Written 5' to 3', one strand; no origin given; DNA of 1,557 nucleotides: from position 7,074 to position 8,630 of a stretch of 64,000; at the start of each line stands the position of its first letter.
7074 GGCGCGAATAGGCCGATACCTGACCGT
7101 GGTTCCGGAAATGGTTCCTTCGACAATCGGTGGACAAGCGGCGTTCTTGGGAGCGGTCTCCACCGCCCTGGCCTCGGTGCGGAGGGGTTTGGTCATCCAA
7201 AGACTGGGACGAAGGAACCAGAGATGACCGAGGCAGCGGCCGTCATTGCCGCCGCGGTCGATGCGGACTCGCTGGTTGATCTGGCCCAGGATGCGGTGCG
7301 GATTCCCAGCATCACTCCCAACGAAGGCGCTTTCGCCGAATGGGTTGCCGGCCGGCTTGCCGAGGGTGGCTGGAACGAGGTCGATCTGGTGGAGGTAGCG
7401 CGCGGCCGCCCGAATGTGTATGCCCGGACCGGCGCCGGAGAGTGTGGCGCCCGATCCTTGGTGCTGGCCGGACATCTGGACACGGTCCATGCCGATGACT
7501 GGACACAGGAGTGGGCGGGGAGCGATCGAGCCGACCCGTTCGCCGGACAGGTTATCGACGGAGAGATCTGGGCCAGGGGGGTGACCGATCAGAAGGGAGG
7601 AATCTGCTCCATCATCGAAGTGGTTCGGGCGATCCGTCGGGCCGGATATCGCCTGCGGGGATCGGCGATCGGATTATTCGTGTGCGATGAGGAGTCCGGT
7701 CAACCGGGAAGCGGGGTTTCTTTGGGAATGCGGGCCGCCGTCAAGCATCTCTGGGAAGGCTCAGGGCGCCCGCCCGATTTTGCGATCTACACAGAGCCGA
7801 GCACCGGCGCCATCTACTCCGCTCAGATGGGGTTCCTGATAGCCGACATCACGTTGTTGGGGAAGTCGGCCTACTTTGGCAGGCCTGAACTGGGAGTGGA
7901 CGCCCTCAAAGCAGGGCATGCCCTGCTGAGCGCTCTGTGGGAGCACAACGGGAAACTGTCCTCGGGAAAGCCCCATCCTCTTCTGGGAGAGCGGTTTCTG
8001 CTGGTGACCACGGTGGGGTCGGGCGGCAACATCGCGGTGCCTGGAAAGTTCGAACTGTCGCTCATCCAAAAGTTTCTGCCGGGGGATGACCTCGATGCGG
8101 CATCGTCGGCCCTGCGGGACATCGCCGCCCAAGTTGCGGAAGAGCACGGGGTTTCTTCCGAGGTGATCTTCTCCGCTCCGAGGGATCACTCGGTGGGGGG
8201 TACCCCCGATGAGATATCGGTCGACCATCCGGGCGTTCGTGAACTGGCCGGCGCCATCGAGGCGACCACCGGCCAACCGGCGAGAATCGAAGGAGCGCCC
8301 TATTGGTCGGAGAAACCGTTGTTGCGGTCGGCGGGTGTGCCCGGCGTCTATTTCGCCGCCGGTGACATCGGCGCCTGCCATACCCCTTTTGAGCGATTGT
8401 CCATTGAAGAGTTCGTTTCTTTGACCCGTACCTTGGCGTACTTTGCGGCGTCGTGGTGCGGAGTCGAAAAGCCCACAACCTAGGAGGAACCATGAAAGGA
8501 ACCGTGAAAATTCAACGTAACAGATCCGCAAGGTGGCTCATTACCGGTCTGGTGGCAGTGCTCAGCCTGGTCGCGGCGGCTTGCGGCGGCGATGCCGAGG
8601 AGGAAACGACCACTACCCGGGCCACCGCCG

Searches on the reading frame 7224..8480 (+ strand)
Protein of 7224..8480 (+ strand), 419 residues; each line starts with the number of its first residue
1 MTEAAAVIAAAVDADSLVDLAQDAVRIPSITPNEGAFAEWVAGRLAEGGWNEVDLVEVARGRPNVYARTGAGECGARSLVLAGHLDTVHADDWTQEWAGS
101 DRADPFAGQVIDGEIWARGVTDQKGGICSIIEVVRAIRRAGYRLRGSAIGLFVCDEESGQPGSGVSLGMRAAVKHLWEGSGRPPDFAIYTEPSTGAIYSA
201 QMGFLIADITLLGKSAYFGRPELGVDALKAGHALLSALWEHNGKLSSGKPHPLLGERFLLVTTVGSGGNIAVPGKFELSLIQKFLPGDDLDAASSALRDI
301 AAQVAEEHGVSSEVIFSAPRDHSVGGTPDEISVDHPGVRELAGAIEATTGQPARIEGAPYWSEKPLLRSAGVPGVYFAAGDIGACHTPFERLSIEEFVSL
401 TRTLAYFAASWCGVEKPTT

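Call 9: search_protein_families(library=pfam, proteins=[window:7224-8480:+])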
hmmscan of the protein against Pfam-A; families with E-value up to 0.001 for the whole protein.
window:7224-8480:+ (419 aa): 3 families
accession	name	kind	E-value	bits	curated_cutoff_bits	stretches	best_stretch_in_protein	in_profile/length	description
PF01546.33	Peptidase_M20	-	4.9e-23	82.6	24.6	1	81-408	2-204/206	Peptidase family M20/M25/M40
PF04389.22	Peptidase_M28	-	0.00013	22.2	21.3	1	64-163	1-73/193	Peptidase family M28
PF07687.19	M20_dimer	-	0.00026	21.3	21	1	201-307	3-105/107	Peptidase dimerisation domain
